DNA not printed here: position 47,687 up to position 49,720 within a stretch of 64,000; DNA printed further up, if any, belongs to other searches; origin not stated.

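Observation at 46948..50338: Envelope methionine-sulfoxide repair module: Met-rich membrane protein, CcdA-thioredoxin fusion, and anchored MsrB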

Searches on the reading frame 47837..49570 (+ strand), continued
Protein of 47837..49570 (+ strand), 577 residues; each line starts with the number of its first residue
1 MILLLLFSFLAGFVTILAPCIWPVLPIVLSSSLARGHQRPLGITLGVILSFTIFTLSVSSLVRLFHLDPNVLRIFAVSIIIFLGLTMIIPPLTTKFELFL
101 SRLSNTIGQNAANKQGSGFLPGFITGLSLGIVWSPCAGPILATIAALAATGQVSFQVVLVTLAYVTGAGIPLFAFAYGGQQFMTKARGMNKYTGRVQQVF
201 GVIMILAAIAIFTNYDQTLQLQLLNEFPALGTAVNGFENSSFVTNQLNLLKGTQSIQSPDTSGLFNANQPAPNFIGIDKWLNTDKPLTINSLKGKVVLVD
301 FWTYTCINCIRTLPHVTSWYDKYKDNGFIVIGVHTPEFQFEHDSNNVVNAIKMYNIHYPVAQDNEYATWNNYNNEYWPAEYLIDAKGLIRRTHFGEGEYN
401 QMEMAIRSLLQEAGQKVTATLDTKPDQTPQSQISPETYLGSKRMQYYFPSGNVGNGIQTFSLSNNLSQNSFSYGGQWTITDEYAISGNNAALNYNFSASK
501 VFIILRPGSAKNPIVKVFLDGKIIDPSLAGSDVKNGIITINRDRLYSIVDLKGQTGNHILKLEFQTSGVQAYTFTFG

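Call 8: find_homologous_proteins(query=window:47837-49570:+, max_evalue=1e-10)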
Query window:47837-49570:+ (577 aa): 7994 proteins with E <= 1e-10 among 8000 candidates; the best 120 are listed.
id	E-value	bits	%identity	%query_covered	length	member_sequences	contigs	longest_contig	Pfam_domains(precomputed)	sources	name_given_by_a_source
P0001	0.0e+0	1303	100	100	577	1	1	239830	PF17991.8,PF08534.17,PF02683.23,PF13905.13,PF00578.28,PF13386.13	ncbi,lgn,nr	ncbi:MAG TPA: cytochrome c biogenesis protein DipZ [Patescibacteria group bacterium]|nr:cytochrome c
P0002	0.0e+0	1109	84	100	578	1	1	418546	PF17991.8,PF08534.17,PF02683.23,PF13905.13,PF00578.28,PF13386.13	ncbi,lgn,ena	-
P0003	0.0e+0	1073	80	100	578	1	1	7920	PF17991.8,PF08534.17,PF02683.23,PF13905.13,PF00578.28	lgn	-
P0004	0.0e+0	1067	80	100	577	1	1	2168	PF17991.8,PF08534.17,PF02683.23,PF13905.13,PF00578.28,PF13386.13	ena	-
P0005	0.0e+0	1067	80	100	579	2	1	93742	PF17991.8,PF08534.17,PF02683.23,PF13905.13,PF00578.28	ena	-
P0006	0.0e+0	1056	79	100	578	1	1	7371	PF17991.8,PF08534.17,PF02683.23,PF13905.13,PF00578.28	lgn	-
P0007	0.0e+0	1052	79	100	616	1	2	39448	PF17991.8,PF08534.17,PF02683.23,PF13905.13,PF00578.28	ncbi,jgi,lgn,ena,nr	ncbi:MAG TPA: cytochrome c biogenesis protein DipZ [Candidatus Sulfotelmatobacter sp.]|jgi:cytochrom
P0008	0.0e+0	1051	80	100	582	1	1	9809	PF17991.8,PF08534.17,PF02683.23,PF13905.13,PF00578.28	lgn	-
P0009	0.0e+0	1046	78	100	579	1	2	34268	PF17991.8,PF08534.17,PF02683.23,PF13905.13,PF00578.28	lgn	-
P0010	0.0e+0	1040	78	98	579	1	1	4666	PF17991.8,PF08534.17,PF02683.23,PF13905.13,PF00578.28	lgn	-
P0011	0.0e+0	1030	78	100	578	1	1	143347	PF17991.8,PF08534.17,PF02683.23,PF13905.13,PF00578.28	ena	-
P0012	0.0e+0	1029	77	100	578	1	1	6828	PF17991.8,PF08534.17,PF02683.23,PF13905.13,PF00578.28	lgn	-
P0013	0.0e+0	1021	78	100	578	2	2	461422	PF17991.8,PF08534.17,PF02683.23,PF13905.13,PF00578.28,PF13386.13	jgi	jgi:cytochrome c biogenesis protein CcdA/thiol-disulfide isomerase/thioredoxin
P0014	0.0e+0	1017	77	100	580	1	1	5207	PF17991.8,PF08534.17,PF02683.23,PF13905.13,PF00578.28,PF13386.13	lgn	-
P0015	0.0e+0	1015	76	100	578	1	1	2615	PF17991.8,PF08534.17,PF02683.23,PF13905.13,PF00578.28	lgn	-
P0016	0.0e+0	1014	75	100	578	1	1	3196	PF17991.8,PF08534.17,PF02683.23,PF13905.13,PF00578.28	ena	-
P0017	0.0e+0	1012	76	100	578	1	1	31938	PF17991.8,PF08534.17,PF02683.23,PF13905.13,PF00578.28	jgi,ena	-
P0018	3.1e-298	1008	75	100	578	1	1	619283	PF17991.8,PF08534.17,PF02683.23,PF13905.13,PF00578.28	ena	-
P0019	9.4e-297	1003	75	100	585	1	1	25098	PF17991.8,PF08534.17,PF02683.23,PF13905.13,PF00578.28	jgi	jgi:cytochrome c biogenesis protein CcdA/thiol-disulfide isomerase/thioredoxin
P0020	1.1e-293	993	74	98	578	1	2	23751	PF17991.8,PF08534.17,PF02683.23,PF13905.13,PF00578.28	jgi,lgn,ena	jgi:cytochrome c biogenesis protein CcdA/thiol-disulfide isomerase/thioredoxin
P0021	3.3e-293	991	75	100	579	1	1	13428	PF17991.8,PF08534.17,PF02683.23,PF13905.13,PF00578.28,PF13386.13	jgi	jgi:cytochrome c biogenesis protein CcdA/thiol-disulfide isomerase/thioredoxin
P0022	1.7e-292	989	73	100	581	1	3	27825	PF17991.8,PF08534.17,PF02683.23,PF13905.13,PF00578.28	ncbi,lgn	-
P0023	2.1e-292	989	75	100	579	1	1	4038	PF17991.8,PF08534.17,PF02683.23,PF13905.13,PF00578.28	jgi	jgi:cytochrome c biogenesis protein CcdA/thiol-disulfide isomerase/thioredoxin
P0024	4.8e-292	988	75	100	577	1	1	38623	PF17991.8,PF08534.17,PF02683.23,PF13905.13,PF00578.28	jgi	-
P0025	1.7e-291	986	74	100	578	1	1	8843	PF17991.8,PF08534.17,PF02683.23,PF13905.13,PF00578.28,PF13386.13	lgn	-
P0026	2.5e-290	982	74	100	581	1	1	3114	PF17991.8,PF08534.17,PF02683.23,PF13905.13,PF00578.28,PF13386.13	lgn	-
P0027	1.6e-288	976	74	100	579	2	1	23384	PF17991.8,PF08534.17,PF02683.23,PF13905.13,PF00578.28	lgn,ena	-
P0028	2.5e-287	972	75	98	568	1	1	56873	PF17991.8,PF08534.17,PF02683.23,PF13905.13,PF00578.28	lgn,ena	-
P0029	3.9e-286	968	72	98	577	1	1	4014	PF17991.8,PF08534.17,PF02683.23,PF13905.13,PF00578.28,PF13386.13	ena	-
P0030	1.3e-285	966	72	100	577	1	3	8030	PF17991.8,PF08534.17,PF02683.23,PF13905.13,PF00578.28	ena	-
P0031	3.4e-284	962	72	100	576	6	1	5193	PF17991.8,PF08534.17,PF02683.23,PF13905.13,PF00578.28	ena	-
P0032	6.9e-284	961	74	100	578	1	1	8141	PF17991.8,PF08534.17,PF02683.23,PF13905.13,PF00578.28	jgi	jgi:cytochrome c biogenesis protein CcdA/peroxiredoxin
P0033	8.0e-284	960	72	98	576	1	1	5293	PF17991.8,PF08534.17,PF02683.23,PF13905.13,PF00578.28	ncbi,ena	-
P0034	1.1e-283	960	72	98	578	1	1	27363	PF17991.8,PF08534.17,PF02683.23,PF13905.13,PF00578.28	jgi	jgi:cytochrome c biogenesis protein CcdA/thiol-disulfide isomerase/thioredoxin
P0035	2.0e-282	956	72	100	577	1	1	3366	PF17991.8,PF08534.17,PF02683.23,PF13905.13,PF00578.28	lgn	-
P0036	1.2e-281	953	74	98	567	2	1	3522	PF17991.8,PF08534.17,PF02683.23,PF13905.13,PF00578.28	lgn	-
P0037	1.5e-281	953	71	98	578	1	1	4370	PF17991.8,PF08534.17,PF02683.23,PF13905.13,PF00578.28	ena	-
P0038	1.9e-281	953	71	100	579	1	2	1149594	PF17991.8,PF08534.17,PF02683.23,PF13905.13,PF00578.28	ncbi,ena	-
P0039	2.1e-281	953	72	100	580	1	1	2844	PF17991.8,PF08534.17,PF02683.23,PF13905.13,PF00578.28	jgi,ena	-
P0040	5.1e-281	951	71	100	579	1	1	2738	PF17991.8,PF08534.17,PF02683.23,PF13905.13,PF00578.28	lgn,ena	-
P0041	7.2e-280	947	70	100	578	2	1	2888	PF17991.8,PF08534.17,PF02683.23,PF13905.13,PF00578.28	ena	-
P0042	3.0e-278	942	71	100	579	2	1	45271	PF17991.8,PF08534.17,PF02683.23,PF13905.13,PF00578.28,PF13386.13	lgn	-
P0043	5.4e-278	941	72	100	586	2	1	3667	PF17991.8,PF08534.17,PF02683.23,PF13905.13,PF00578.28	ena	-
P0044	7.8e-277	937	71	100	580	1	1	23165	PF17991.8,PF08534.17,PF02683.23,PF13905.13,PF00578.28,PF13386.13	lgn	-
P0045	2.0e-276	936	69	100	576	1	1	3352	PF17991.8,PF08534.17,PF02683.23,PF13905.13,PF00578.28,PF13386.13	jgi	jgi:cytochrome c biogenesis protein CcdA/thiol-disulfide isomerase/thioredoxin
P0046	1.1e-272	924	68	100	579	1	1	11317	PF17991.8,PF08534.17,PF02683.23,PF13905.13,PF00578.28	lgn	-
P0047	5.7e-272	921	75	92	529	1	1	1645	PF17991.8,PF08534.17,PF02683.23,PF13905.13,PF00578.28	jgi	jgi:cytochrome c biogenesis protein CcdA/thiol-disulfide isomerase/thioredoxin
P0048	7.3e-271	918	70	100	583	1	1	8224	PF17991.8,PF08534.17,PF02683.23,PF13905.13,PF00578.28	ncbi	-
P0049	8.5e-271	917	70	100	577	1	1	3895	PF17991.8,PF08534.17,PF02683.23,PF13905.13,PF00578.28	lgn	-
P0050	1.6e-270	917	67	100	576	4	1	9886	PF17991.8,PF08534.17,PF02683.23,PF13905.13,PF00578.28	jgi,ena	-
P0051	1.9e-270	916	69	100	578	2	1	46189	PF17991.8,PF08534.17,PF02683.23,PF13905.13,PF00578.28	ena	-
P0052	4.4e-270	915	69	100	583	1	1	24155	PF17991.8,PF08534.17,PF02683.23,PF13905.13,PF00578.28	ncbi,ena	-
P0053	4.6e-270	915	68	100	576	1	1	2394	PF17991.8,PF08534.17,PF02683.23,PF13905.13,PF00578.28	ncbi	-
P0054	5.9e-270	915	69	100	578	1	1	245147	PF17991.8,PF08534.17,PF02683.23,PF13905.13,PF00578.28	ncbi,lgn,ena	-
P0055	7.1e-270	914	69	100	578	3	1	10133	PF17991.8,PF08534.17,PF02683.23,PF13905.13,PF00578.28,PF13386.13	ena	-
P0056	9.4e-270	914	68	100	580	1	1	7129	PF17991.8,PF08534.17,PF02683.23,PF13905.13,PF00578.28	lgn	-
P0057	3.4e-268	909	68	98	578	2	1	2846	PF17991.8,PF08534.17,PF02683.23,PF13905.13,PF00578.28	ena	-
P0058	5.2e-268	908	68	100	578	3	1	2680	PF17991.8,PF08534.17,PF02683.23,PF13905.13,PF00578.28,PF13386.13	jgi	jgi:cytochrome c biogenesis protein CcdA/thiol-disulfide isomerase/thioredoxin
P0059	1.5e-266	904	68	100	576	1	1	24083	PF17991.8,PF08534.17,PF02683.23,PF13905.13,PF00578.28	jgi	-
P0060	2.5e-266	903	69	100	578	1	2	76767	PF17991.8,PF08534.17,PF02683.23,PF13905.13,PF00578.28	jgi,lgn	jgi:cytochrome c biogenesis protein CcdA/thiol-disulfide isomerase/thioredoxin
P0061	3.9e-266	902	67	100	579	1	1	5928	PF17991.8,PF08534.17,PF02683.23,PF13905.13,PF00578.28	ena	-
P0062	2.2e-265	900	67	100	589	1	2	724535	PF17991.8,PF08534.17,PF02683.23,PF13905.13,PF00578.28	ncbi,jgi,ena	-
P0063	2.6e-265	899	68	100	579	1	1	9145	PF17991.8,PF08534.17,PF02683.23,PF13905.13,PF00578.28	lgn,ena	-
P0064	9.6e-265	898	67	100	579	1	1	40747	PF17991.8,PF08534.17,PF02683.23,PF13905.13,PF00578.28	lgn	-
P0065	1.8e-264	897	68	100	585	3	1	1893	PF17991.8,PF08534.17,PF02683.23,PF13905.13,PF00578.28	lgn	-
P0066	2.0e-263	893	67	100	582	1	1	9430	PF17991.8,PF08534.17,PF02683.23,PF13905.13,PF00578.28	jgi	jgi:cytochrome c biogenesis protein CcdA/thiol-disulfide isomerase/thioredoxin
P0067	2.7e-263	893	68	100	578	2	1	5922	PF17991.8,PF08534.17,PF02683.23,PF13905.13,PF00578.28,PF13386.13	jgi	-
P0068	5.4e-263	892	66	100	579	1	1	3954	PF17991.8,PF08534.17,PF02683.23,PF13905.13,PF00578.28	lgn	-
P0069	1.0e-262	891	67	100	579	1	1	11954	PF17991.8,PF08534.17,PF02683.23,PF13905.13,PF00578.28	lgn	-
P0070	5.8e-262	888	66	100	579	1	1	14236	PF17991.8,PF08534.17,PF02683.23,PF13905.13,PF00578.28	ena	-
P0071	6.0e-262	888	66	100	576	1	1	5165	PF17991.8,PF08534.17,PF02683.23,PF13905.13,PF00578.28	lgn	-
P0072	8.7e-262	888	67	100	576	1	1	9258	PF17991.8,PF08534.17,PF02683.23,PF13905.13,PF00578.28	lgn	-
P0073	1.0e-261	888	67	98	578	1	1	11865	PF17991.8,PF08534.17,PF02683.23,PF13905.13,PF00578.28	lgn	-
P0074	1.1e-261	887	67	100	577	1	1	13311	PF17991.8,PF08534.17,PF02683.23,PF13905.13,PF00578.28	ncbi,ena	-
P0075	1.8e-261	887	66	100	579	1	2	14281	PF17991.8,PF08534.17,PF02683.23,PF13905.13,PF00578.28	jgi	-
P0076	2.9e-261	886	66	98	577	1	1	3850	PF17991.8,PF08534.17,PF02683.23,PF13905.13,PF00578.28,PF13386.13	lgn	-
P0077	4.1e-261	886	67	100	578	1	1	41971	PF17991.8,PF08534.17,PF02683.23,PF13905.13,PF00578.28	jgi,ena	-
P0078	4.1e-261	886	67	100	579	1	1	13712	PF17991.8,PF08534.17,PF02683.23,PF13905.13,PF00578.28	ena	-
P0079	4.6e-261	885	66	100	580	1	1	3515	PF17991.8,PF08534.17,PF02683.23,PF13905.13,PF00578.28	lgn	-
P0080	8.7e-261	884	67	100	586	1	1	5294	PF17991.8,PF08534.17,PF02683.23,PF13905.13,PF00578.28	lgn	-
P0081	1.9e-260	883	67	100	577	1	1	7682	PF17991.8,PF08534.17,PF02683.23,PF13905.13,PF00578.28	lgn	-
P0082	1.9e-260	883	67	100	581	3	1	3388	PF17991.8,PF08534.17,PF02683.23,PF13905.13,PF00578.28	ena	-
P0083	2.8e-260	883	67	98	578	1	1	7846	PF17991.8,PF08534.17,PF02683.23,PF13905.13,PF00578.28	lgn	-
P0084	3.0e-260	883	67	98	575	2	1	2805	PF17991.8,PF08534.17,PF02683.23,PF13905.13,PF00578.28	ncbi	-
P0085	6.8e-260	882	64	100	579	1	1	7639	PF17991.8,PF08534.17,PF02683.23,PF13905.13,PF00578.28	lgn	-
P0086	7.0e-260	881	65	100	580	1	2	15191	PF17991.8,PF08534.17,PF02683.23,PF13905.13,PF00578.28,PF13386.13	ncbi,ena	ncbi:MAG: cytochrome c biogenesis protein DipZ [Candidatus Kryptoniota bacterium]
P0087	8.2e-260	881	67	100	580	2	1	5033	PF17991.8,PF08534.17,PF02683.23,PF13905.13,PF00578.28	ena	-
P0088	1.6e-259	880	65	100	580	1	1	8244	PF17991.8,PF08534.17,PF02683.23,PF13905.13,PF00578.28,PF13386.13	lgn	-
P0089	2.3e-259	880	65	100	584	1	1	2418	PF17991.8,PF08534.17,PF02683.23,PF13905.13,PF00578.28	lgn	-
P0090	3.3e-259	879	67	100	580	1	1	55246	PF17991.8,PF08534.17,PF02683.23,PF13905.13,PF00578.28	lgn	-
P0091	4.0e-259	879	65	100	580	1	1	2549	PF17991.8,PF08534.17,PF02683.23,PF13905.13,PF00578.28,PF13386.13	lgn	-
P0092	2.2e-258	877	66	100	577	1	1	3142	PF17991.8,PF08534.17,PF02683.23,PF13905.13,PF00578.28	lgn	-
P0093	2.7e-258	876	66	98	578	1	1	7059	PF17991.8,PF08534.17,PF02683.23,PF13905.13,PF00578.28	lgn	-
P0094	3.1e-258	876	67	100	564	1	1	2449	PF17991.8,PF08534.17,PF02683.23,PF13905.13,PF00578.28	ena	-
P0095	8.7e-258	875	64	100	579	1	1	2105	PF17991.8,PF08534.17,PF02683.23,PF13905.13,PF00578.28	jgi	-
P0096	9.1e-258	874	67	98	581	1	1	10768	PF17991.8,PF08534.17,PF02683.23,PF13905.13,PF00578.28,PF13386.13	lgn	-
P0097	1.2e-257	874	65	100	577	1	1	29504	PF17991.8,PF08534.17,PF02683.23,PF13905.13,PF00578.28,PF13386.13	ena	-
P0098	1.2e-257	874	65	100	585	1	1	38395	PF17991.8,PF08534.17,PF02683.23,PF13905.13,PF00578.28,PF13386.13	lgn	-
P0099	1.9e-257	873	64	100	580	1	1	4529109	PF17991.8,PF08534.17,PF02683.23,PF13905.13,PF00578.28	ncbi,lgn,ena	-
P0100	5.2e-257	872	68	100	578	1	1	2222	PF17991.8,PF08534.17,PF02683.23,PF13905.13,PF00578.28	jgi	jgi:cytochrome c biogenesis protein CcdA/thiol-disulfide isomerase/thioredoxin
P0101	7.6e-257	871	66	100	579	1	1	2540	PF17991.8,PF08534.17,PF02683.23,PF13905.13,PF00578.28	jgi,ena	-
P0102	9.5e-257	871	64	100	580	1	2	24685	PF17991.8,PF08534.17,PF02683.23,PF13905.13,PF00578.28,PF13386.13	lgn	-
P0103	1.2e-256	871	63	100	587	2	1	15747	PF17991.8,PF08534.17,PF02683.23,PF13905.13,PF00578.28,PF13386.13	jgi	jgi:cytochrome c biogenesis protein CcdA/thiol-disulfide isomerase/thioredoxin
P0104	2.1e-256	870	65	100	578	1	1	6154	PF17991.8,PF08534.17,PF02683.23,PF13905.13,PF00578.28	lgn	-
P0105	2.7e-256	870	64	100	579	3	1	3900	PF17991.8,PF08534.17,PF02683.23,PF13905.13,PF00578.28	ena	-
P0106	3.9e-256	869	66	100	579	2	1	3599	PF17991.8,PF08534.17,PF02683.23,PF13905.13,PF00578.28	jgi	jgi:cytochrome c biogenesis protein CcdA/thiol-disulfide isomerase/thioredoxin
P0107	4.0e-256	869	66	100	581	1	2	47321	PF17991.8,PF08534.17,PF02683.23,PF13905.13,PF00578.28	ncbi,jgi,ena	-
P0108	4.4e-256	869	64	100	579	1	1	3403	PF17991.8,PF08534.17,PF02683.23,PF13905.13,PF00578.28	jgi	jgi:cytochrome c biogenesis protein CcdA/thiol-disulfide isomerase/thioredoxin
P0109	9.3e-256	868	65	100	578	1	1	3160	PF17991.8,PF08534.17,PF02683.23,PF13905.13,PF00578.28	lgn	-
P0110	1.6e-255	867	66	100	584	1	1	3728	PF17991.8,PF08534.17,PF02683.23,PF13905.13,PF00578.28,PF13386.13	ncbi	-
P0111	3.0e-255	866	65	100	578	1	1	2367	PF17991.8,PF08534.17,PF02683.23,PF13905.13,PF00578.28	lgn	-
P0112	3.8e-255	866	65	100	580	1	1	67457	PF17991.8,PF08534.17,PF02683.23,PF13905.13,PF00578.28,PF13386.13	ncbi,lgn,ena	-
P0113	1.6e-254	864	65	100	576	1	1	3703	PF17991.8,PF08534.17,PF02683.23,PF13905.13,PF00578.28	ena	-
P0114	1.8e-254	864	66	100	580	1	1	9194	PF17991.8,PF08534.17,PF02683.23,PF13905.13,PF00578.28,PF13386.13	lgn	-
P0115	1.9e-254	864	67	98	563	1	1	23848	PF17991.8,PF08534.17,PF02683.23,PF13905.13,PF00578.28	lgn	-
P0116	2.0e-254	863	64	100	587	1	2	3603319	PF17991.8,PF08534.17,PF02683.23,PF13905.13,PF00578.28,PF13386.13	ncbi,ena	-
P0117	2.7e-254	863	65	100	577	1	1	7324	PF17991.8,PF08534.17,PF02683.23,PF13905.13,PF00578.28,PF13386.13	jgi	jgi:cytochrome c biogenesis protein CcdA/thiol-disulfide isomerase/thioredoxin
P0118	2.8e-254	863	64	98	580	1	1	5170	PF17991.8,PF08534.17,PF02683.23,PF13905.13,PF00578.28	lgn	-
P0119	3.4e-254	863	64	100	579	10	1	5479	PF17991.8,PF08534.17,PF02683.23,PF13905.13,PF00578.28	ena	-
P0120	6.5e-254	862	64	100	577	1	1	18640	PF17991.8,PF08534.17,PF02683.23,PF13905.13,PF00578.28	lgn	-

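Call 9: find_encoding_contigs(protein=P0002, flank=5000, max_places=2)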
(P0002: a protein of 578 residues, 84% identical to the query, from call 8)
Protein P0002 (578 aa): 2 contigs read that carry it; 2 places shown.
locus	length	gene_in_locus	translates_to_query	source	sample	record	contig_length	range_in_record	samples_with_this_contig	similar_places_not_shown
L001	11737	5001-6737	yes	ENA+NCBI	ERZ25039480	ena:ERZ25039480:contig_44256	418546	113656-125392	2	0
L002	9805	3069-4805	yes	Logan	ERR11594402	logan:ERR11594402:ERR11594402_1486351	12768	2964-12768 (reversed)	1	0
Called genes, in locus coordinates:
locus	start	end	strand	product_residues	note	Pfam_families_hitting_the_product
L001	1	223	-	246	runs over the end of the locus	PF00512:HisKA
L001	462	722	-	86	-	PF04226:Transgly_assoc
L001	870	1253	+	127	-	PF00072:Response_reg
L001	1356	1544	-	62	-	PF10685:KGG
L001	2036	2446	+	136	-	PF00293:NUDIX (weak)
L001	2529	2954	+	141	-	-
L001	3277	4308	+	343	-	PF02016:Peptidase_S66, PF17676:Peptidase_S66C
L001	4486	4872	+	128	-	PF08818:DUF1801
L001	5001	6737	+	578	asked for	PF02683:DsbD_TM, PF13386:DsbD_2, PF00578:AhpC-TSA, PF08534:Redoxin, PF13905:Thioredoxin_8, PF17991:Thioredoxin_10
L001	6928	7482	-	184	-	PF01625:PMSR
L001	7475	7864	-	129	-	PF01641:SelR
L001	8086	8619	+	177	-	PF00383:dCMP_cyt_deam_1, PF14437:MafB19-deam (weak)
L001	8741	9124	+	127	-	-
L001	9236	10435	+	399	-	-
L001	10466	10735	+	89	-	PF01541:GIY-YIG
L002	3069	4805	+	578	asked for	PF02683:DsbD_TM, PF13386:DsbD_2, PF00578:AhpC-TSA, PF08534:Redoxin, PF13905:Thioredoxin_8, PF17991:Thioredoxin_10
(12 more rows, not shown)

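Call 10: find_encoding_contigs(protein=P0013, flank=5000, max_places=2)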
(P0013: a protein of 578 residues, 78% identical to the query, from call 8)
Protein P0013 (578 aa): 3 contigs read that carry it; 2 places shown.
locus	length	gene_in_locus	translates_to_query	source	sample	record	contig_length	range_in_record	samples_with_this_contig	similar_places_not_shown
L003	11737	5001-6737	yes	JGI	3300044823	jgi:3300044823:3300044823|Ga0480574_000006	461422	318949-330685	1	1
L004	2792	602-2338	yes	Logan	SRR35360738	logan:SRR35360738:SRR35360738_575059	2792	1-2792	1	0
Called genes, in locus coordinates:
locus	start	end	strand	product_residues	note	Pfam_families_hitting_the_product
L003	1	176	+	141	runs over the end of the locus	-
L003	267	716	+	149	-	-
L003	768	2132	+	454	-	PF05977:MFS_3, PF07690:MFS_1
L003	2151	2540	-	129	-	-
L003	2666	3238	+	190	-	-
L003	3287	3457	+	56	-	-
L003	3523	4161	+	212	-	-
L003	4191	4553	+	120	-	PF06262:Zincin_1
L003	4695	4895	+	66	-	-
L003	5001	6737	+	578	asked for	PF02683:DsbD_TM, PF13386:DsbD_2, PF00578:AhpC-TSA, PF08534:Redoxin, PF13905:Thioredoxin_8, PF17991:Thioredoxin_10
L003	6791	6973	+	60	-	-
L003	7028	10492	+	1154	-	PF04563:RNA_pol_Rpb2_1 (weak), PF04561:RNA_pol_Rpb2_2, PF04565:RNA_pol_Rpb2_3, PF10385:RNA_pol_Rpb2_45, PF00562:RNA_pol_Rpb2_6, PF04560:RNA_pol_Rpb2_7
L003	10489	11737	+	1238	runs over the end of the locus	PF04997:RNA_pol_Rpb1_1, PF00623:RNA_pol_Rpb1_2, PF04983:RNA_pol_Rpb1_3, PF04998:RNA_pol_Rpb1_5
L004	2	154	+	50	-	?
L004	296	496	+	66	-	-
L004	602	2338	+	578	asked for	PF02683:DsbD_TM, PF13386:DsbD_2, PF00578:AhpC-TSA, PF08534:Redoxin, PF13905:Thioredoxin_8, PF17991:Thioredoxin_10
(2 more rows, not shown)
